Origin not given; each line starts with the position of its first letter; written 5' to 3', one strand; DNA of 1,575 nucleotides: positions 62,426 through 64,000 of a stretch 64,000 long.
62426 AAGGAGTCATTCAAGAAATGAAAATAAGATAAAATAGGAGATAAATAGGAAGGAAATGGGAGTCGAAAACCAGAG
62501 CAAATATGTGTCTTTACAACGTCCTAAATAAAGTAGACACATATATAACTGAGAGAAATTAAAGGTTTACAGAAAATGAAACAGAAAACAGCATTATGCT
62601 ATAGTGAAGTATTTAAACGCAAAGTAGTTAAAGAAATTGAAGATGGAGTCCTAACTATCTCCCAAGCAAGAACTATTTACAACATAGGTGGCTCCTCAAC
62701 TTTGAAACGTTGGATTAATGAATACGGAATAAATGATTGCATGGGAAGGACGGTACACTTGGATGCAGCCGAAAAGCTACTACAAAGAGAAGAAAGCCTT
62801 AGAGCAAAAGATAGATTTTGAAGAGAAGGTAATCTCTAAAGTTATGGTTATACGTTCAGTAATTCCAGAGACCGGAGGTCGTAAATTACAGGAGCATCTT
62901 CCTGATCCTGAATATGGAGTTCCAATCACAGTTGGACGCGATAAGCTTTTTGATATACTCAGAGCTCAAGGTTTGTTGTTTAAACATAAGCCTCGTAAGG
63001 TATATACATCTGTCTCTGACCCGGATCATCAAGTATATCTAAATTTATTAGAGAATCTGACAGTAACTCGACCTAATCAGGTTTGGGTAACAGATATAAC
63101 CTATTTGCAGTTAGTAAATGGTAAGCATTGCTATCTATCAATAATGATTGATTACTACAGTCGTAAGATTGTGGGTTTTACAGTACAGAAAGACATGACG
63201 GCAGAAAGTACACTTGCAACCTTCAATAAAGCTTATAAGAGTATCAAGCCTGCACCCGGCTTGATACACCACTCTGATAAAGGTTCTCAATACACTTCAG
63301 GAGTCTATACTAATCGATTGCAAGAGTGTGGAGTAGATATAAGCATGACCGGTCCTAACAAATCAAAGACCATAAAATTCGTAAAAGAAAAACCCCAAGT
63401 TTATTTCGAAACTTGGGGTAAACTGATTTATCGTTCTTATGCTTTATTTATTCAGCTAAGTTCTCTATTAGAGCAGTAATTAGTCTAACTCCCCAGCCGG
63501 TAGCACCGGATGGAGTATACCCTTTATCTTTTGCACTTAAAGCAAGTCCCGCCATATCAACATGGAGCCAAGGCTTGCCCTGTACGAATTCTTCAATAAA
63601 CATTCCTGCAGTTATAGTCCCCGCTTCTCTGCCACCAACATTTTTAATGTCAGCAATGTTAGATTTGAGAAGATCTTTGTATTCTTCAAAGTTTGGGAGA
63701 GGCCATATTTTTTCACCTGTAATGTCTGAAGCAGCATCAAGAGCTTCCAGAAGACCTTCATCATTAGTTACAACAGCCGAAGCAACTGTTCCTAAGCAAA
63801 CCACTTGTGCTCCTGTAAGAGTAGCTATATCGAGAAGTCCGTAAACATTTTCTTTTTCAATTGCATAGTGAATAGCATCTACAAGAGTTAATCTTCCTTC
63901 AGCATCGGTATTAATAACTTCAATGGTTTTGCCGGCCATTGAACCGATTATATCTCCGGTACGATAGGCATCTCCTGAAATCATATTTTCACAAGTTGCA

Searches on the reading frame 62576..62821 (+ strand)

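Call 82: search_protein_families(library=pfam, proteins=[window:62576-62821:+], max_evalue=0.01)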
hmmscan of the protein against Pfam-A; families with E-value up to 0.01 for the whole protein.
window:62576-62821:+ (81 aa): 1 family
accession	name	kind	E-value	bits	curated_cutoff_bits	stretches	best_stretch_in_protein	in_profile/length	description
PF13518.12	HTH_28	-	8.6e-06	26.2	25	1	13-50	1-36/52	Helix-turn-helix domain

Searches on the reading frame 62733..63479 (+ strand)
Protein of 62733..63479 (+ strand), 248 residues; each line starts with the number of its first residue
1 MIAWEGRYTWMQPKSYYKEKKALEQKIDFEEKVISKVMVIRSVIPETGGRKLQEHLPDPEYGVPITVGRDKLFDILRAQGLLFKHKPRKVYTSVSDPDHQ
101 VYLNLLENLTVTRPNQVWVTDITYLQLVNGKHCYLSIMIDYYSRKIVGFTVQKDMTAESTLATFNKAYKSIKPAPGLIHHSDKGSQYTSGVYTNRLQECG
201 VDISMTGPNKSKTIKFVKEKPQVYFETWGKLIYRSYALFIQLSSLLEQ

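Call 82: search_protein_families(library=pfam, proteins=[window:62733-63479:+], max_evalue=0.01)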
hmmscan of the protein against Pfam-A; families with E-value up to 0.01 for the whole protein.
window:62733-63479:+ (248 aa): 2 families
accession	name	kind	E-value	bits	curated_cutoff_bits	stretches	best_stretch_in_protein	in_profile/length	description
PF00665.32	rve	-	3.1e-24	85.6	32.6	1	112-210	2-101/102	Integrase core domain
PF24764.1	rva_4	-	0.004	17.3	26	1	110-187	3-76/194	Integrase core domain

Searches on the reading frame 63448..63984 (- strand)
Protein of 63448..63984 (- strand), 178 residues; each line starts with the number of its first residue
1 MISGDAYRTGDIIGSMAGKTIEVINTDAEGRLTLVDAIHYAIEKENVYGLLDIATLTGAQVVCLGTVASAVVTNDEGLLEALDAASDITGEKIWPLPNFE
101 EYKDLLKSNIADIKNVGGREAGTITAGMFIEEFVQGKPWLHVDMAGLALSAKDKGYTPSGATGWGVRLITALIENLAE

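Call 106: search_protein_families(library=pfam, proteins=[window:63448-63984:-], max_evalue=0.00001)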
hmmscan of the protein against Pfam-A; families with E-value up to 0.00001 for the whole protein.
window:63448-63984:- (178 aa): 1 family
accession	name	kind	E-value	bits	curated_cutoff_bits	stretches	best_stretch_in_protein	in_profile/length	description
PF00883.26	Peptidase_M17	-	3.2e-61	207.7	25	1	1-169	140-309/310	Cytosol aminopeptidase family, catalytic domain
